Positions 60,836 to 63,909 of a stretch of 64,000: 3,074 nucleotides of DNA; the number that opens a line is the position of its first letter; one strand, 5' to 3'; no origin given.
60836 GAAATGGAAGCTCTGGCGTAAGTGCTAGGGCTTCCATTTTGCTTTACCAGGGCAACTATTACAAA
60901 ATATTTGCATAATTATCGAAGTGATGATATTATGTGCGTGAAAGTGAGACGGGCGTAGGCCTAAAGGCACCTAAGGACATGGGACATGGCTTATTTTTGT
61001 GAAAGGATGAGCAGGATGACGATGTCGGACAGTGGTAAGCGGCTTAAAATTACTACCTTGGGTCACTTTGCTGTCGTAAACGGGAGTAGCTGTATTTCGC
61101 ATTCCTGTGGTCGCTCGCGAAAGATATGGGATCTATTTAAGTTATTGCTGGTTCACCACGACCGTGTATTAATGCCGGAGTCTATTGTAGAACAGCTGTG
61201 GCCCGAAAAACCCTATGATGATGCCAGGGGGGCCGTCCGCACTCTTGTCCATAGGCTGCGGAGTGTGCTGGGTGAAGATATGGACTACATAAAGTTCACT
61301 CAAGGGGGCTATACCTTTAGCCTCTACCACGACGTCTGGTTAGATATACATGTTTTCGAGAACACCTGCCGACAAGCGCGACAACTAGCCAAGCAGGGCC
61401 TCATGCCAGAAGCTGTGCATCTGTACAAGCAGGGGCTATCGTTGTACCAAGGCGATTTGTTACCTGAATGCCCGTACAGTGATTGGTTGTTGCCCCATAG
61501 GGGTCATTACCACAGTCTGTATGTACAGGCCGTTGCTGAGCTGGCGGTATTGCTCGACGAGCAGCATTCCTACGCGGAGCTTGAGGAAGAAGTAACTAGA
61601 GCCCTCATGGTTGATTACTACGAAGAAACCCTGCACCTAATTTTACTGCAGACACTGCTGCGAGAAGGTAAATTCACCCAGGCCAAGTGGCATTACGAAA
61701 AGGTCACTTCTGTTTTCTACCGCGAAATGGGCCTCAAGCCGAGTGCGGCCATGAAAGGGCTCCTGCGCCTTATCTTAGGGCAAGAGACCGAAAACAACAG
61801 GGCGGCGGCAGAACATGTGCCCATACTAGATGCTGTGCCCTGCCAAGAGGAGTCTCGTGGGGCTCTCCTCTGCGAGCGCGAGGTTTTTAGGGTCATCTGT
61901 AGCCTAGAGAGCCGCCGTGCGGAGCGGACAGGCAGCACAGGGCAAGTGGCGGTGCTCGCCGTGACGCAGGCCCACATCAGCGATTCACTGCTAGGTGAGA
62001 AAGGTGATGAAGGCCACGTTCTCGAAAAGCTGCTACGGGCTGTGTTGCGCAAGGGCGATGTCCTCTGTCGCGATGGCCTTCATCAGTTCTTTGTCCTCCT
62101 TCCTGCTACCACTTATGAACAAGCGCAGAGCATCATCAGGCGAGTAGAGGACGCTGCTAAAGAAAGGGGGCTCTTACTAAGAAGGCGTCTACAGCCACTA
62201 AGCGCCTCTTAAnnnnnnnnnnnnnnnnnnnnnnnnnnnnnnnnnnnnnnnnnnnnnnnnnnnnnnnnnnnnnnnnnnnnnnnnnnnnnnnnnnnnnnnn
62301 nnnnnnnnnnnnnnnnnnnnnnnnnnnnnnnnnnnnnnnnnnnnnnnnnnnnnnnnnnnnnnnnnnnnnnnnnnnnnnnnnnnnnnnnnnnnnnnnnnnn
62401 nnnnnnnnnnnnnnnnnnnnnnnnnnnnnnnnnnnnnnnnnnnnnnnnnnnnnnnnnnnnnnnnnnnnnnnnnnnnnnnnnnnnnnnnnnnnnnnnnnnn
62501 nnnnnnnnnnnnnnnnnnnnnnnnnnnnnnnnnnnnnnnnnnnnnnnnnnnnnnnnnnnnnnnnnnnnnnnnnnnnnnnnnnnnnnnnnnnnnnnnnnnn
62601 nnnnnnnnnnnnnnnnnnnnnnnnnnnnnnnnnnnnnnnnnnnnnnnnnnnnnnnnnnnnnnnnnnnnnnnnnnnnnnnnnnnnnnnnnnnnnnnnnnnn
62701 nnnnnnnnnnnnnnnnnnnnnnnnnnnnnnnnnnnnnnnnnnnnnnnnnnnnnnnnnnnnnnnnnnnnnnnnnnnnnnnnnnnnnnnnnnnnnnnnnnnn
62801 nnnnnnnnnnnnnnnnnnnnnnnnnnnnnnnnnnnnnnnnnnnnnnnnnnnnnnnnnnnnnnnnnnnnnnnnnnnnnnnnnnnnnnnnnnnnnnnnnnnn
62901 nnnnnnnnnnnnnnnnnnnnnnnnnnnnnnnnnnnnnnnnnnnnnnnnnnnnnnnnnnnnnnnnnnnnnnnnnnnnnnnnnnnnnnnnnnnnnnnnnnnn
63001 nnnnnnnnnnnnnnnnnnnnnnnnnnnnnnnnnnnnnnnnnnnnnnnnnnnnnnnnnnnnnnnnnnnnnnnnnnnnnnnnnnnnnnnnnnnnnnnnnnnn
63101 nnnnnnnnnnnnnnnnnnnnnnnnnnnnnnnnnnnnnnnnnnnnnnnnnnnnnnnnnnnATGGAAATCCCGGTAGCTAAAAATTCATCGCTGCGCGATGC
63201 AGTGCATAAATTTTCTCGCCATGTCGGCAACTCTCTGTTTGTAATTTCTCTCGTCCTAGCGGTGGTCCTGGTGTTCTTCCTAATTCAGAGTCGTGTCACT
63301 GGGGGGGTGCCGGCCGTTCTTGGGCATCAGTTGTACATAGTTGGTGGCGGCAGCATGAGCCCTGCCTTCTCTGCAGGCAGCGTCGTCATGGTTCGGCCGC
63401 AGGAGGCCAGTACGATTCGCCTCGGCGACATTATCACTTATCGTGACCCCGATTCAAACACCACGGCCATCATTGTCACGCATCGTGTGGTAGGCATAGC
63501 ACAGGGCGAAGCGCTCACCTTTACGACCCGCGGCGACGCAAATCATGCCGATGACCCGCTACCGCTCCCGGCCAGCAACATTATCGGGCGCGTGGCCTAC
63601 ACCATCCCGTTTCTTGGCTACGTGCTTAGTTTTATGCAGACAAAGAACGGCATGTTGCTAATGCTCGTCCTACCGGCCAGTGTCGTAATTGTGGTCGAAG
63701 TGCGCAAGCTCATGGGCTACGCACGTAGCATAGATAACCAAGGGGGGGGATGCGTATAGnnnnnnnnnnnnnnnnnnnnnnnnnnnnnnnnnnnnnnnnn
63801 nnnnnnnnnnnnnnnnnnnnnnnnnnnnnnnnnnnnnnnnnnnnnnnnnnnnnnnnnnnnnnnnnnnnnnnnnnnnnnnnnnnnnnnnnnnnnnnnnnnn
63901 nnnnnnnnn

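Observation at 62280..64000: tapA-sipW-tasA-like biofilm/fibre operon with repeat-rich promoter in a non-Bacillus genomic context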

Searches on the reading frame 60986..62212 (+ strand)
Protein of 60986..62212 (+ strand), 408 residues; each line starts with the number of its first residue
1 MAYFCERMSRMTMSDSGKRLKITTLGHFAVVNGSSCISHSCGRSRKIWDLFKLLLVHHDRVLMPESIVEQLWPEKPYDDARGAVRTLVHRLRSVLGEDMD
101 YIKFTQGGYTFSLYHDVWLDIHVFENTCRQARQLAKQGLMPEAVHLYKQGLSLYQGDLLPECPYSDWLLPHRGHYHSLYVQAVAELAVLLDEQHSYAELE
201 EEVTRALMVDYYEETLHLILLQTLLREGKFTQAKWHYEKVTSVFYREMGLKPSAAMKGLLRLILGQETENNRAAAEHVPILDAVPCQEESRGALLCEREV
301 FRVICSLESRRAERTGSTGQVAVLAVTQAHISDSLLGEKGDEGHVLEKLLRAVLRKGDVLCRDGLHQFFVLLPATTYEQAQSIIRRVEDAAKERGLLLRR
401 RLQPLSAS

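Call 5: search_protein_families(library=pfam, proteins=[window:60986-62212:+], max_evalue=1)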
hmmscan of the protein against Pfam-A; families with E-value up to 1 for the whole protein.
window:60986-62212:+ (408 aa): 4 families
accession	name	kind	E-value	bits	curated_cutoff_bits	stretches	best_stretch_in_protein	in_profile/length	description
PF03704.23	BTAD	-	8.4e-17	62.3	22.1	1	119-264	1-146/146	Bacterial transcriptional activator domain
PF00486.34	Trans_reg_C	-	4.1e-08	33.6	26.2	1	45-108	8-74/77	Transcriptional regulatory protein, C terminal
PF00990.26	GGDEF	-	7.1e-05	23.1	23.8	1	345-393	61-109/161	Diguanylate cyclase, GGDEF domain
PF17853.6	GGDEF_2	-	0.073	13.8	24.5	1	321-393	23-86/116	GGDEF-like domain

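Call 6: search_protein_families(library=ncbifam, proteins=[window:60986-62212:+], max_evalue=1)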
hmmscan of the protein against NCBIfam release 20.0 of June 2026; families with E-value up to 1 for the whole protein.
window:60986-62212:+ (408 aa): 16 families
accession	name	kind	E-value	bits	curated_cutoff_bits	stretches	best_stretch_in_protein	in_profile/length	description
NF053617.1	SARPRegAfsRStmc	equivalog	5.2e-17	61.1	1430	1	14-318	23-319/986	SARP-family global regulator AfsR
NF041231.1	BagI_FevR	exception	2.3e-11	43.6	500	1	31-282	2-251/315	AfsR/SARP family transcriptional regulator BagI/FevR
NF038266.1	diguan_SiaD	equivalog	7.7e-08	32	290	1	296-397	103-206/252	biofilm regulation diguanylate cyclase SiaD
NF011955.1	PRK15426.1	equivalog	6.6e-05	21.2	408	1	348-401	461-514/564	cellulose biosynthesis regulator diguanylate cyclase DgcQ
TIGR00254.1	GGDEF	domain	0.00021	21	37.4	1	331-396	50-116/168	diguanylate cyclase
NF047654.1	DiguCycDgcRLepto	equivalog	0.00059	18.8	500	1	321-390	167-238/295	diguanylate cyclase DgcR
NF053854.1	RespRegPhoBBctds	equivalog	0.003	16.9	270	1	44-111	157-224/225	two-component system response regulator PhoB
NF007135.0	PRK09581.1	equivalog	0.0084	14.9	474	1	339-397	345-404/457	PleD family two-component system response regulator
NF007298.0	PRK09776.1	equivalog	0.0085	14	1135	1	346-407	745-806/1111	diguanylate cyclase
NF041209.1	resp_regPieR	equivalog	0.016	14.8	450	1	46-105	161-219/231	two component system response regulator PieR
NF007599.0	PRK10245.1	equivalog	0.04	12.4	402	1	329-391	253-316/371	diguanylate cyclase AdrA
NF007380.0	PRK09894.1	equivalog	0.062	12.6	256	1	331-393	172-235/296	diguanylate cyclase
NF033120.0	vanR_FM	exception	0.086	12.5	460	1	45-105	160-219/231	vancomycin resistance response regulator transcription factor, VanR-F/VanR-M family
NF041606.1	dguan_cyc_DgcA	equivalog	0.088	11.7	370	1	348-394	241-287/340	diguanylate cyclase DgcA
NF040885.1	diguan_DgcJ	equivalog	0.17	10.7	500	1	330-390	385-446/493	diguanylate cyclase DgcJ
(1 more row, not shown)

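Call 76: find_homologous_proteins(query=window:60986-62209:+, max_evalue=1e-10)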
Query window:60986-62209:+ (408 aa): 15 proteins with E <= 1e-10 among 8000 candidates.
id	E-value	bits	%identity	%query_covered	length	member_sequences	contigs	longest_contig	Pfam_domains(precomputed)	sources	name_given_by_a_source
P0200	1.9e-265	898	100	98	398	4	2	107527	PF03704.24,PF00486.35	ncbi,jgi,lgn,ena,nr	ncbi:MAG: winged helix-turn-helix domain-containing protein [Firmicutes bacterium]|nr:winged helix-t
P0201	7.4e-171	587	67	98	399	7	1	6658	PF03704.24,PF00486.35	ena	-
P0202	9.3e-145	501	57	93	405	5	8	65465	PF03704.24,PF00486.35,PF00990.27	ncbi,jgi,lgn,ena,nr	ncbi:MAG: winged helix-turn-helix domain-containing protein [Clostridium sp.]|nr:winged helix-turn-h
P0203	3.9e-143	495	57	96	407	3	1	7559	PF03704.24,PF00486.35,PF00990.27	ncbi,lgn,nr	ncbi:MAG: winged helix-turn-helix domain-containing protein [Dethiobacter sp.]|nr:winged helix-turn-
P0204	3.0e-139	483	54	98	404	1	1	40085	PF03704.24,PF00486.35,PF00990.27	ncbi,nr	ncbi:MAG: hypothetical protein DDT21_01951 [Syntrophomonadaceae bacterium]|nr:hypothetical protein [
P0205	2.0e-130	454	53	97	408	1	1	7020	PF03704.24,PF00486.35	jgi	jgi:DNA-binding SARP family transcriptional activator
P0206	2.0e-129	450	52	96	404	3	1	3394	PF03704.24,PF00486.35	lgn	-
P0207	1.7e-127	444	52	96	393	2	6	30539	PF03704.24,PF00486.35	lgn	-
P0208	5.3e-127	442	60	84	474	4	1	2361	PF03704.24,PF00486.35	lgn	-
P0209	1.1e-120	421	52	96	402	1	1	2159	PF03704.24,PF00486.35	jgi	-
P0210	8.7e-114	399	57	75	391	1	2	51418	PF03704.24,PF00486.35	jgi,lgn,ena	jgi:DNA-binding SARP family transcriptional activator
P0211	6.7e-68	248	34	95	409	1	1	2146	PF03704.24,PF13428.13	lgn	-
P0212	2.5e-43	167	33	90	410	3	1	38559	PF03704.24,PF00486.35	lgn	-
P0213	3.9e-39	153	29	90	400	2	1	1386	PF03704.24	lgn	-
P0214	3.4e-11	61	25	51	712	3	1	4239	PF03704.24,PF00486.35,PF00931.29,PF13191.13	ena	-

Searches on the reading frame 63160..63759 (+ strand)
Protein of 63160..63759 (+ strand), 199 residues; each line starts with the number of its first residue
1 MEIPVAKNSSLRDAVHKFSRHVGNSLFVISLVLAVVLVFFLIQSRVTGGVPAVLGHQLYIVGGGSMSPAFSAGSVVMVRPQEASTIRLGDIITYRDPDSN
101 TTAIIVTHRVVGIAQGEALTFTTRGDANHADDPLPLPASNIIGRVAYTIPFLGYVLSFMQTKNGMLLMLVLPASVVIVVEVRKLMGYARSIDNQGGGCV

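Call 5: search_protein_families(library=pfam, proteins=[window:63160-63759:+], max_evalue=1)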
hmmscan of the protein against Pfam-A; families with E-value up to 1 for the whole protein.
window:63160-63759:+ (199 aa): 3 families
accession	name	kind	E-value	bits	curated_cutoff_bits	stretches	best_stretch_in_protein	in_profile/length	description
PF10502.14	Peptidase_S26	-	0.0011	19.4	22.9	1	49-114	16-81/168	Signal peptidase, peptidase S26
PF00717.28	Peptidase_S24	-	0.042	14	23.3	1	60-97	39-74/116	Peptidase S24-like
PF03208.24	PRA1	-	0.37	10.8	30.1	0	13-46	80-113/143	PRA1 family protein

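Call 6: search_protein_families(library=ncbifam, proteins=[window:63160-63759:+], max_evalue=1)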
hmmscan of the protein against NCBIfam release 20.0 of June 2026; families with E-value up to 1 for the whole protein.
window:63160-63759:+ (199 aa): 4 families
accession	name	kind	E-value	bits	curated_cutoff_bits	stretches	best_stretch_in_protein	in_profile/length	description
NF046067.1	SigPepSipWBacil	equivalog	4e-37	127.6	190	1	21-193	3-174/189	signal peptidase I SipW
TIGR02228.1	sigpep_I_arch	equivalog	4.2e-35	120.9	51.85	1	22-182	3-156/158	signal peptidase I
TIGR02227.1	sigpep_I_bact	equivalog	4.3e-07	29.9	47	1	54-122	18-85/162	signal peptidase I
TIGR02754.1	sod_Ni_protease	equivalog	0.00063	20.2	63.25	1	61-133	3-72/90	nickel-type superoxide dismutase maturation protease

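Call 8: find_encoding_contigs(protein=window:63160-63756:+, flank=10000, max_places=6)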
Protein window:63160-63756:+ (199 aa): 8 contigs read that carry it; 6 places shown.
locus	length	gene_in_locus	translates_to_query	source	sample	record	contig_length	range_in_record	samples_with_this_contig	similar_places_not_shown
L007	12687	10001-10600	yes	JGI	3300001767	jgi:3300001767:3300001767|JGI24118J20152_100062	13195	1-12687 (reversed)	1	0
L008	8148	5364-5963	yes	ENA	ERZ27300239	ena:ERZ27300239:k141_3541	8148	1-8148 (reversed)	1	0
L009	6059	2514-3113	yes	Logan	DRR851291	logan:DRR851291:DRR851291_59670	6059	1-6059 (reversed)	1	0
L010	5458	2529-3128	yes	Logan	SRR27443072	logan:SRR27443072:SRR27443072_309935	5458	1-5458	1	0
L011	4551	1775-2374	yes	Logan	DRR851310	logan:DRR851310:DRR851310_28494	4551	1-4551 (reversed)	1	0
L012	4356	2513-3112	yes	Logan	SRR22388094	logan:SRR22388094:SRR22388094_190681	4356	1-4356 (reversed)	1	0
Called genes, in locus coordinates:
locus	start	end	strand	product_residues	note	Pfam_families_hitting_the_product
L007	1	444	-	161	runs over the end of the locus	-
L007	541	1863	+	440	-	-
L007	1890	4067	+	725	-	PF08206:OB_RNB, PF25049:OB_HELZ2 (faint), PF17849:OB_Dis3 (faint), PF17876:CSD2, PF08206:OB_RNB (weak), PF17876:CSD2, PF00773:RNB, PF00575:S1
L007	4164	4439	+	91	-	-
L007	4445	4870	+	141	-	PF03965:Penicillinase_R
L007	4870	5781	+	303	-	PF05569:Peptidase_M56, PF01435:Peptidase_M48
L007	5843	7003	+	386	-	PF12704:MacB_PCD, PF02687:FtsX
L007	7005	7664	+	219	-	PF02463:SMC_N (faint), PF00005:ABC_tran, PF13304:AAA_21 (faint)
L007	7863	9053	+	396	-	PF00486:Trans_reg_C, PF03704:BTAD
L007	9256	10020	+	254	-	-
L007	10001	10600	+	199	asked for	-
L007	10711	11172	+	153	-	PF12389:Peptidase_M73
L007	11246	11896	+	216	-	PF12389:Peptidase_M73 (faint)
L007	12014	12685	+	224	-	?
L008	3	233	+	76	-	?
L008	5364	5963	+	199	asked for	-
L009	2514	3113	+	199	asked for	-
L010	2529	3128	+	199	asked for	-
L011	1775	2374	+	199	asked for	-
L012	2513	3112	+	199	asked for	-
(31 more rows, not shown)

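Call 70: search_solved_structures(query=window:63160-63756:+, max_evalue=0.01, show_alignments=1)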
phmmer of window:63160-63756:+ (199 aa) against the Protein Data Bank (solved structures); distinct sequences matched with E-value up to 0.01: 4.
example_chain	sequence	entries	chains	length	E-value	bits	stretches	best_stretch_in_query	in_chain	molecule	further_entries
7p2p_A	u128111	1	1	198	2.3e-07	34.1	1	48-160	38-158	Signal peptidase complex catalytic subunit SEC11A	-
9rjb_A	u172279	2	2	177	5e-07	33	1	48-160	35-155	Signal peptidase complex catalytic subunit SEC11A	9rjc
7p2q_A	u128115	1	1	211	1.8e-06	31.2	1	57-175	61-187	Signal peptidase complex catalytic subunit SEC11C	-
7on7_A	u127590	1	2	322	0.0096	19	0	44-74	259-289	SAKe6BE-L2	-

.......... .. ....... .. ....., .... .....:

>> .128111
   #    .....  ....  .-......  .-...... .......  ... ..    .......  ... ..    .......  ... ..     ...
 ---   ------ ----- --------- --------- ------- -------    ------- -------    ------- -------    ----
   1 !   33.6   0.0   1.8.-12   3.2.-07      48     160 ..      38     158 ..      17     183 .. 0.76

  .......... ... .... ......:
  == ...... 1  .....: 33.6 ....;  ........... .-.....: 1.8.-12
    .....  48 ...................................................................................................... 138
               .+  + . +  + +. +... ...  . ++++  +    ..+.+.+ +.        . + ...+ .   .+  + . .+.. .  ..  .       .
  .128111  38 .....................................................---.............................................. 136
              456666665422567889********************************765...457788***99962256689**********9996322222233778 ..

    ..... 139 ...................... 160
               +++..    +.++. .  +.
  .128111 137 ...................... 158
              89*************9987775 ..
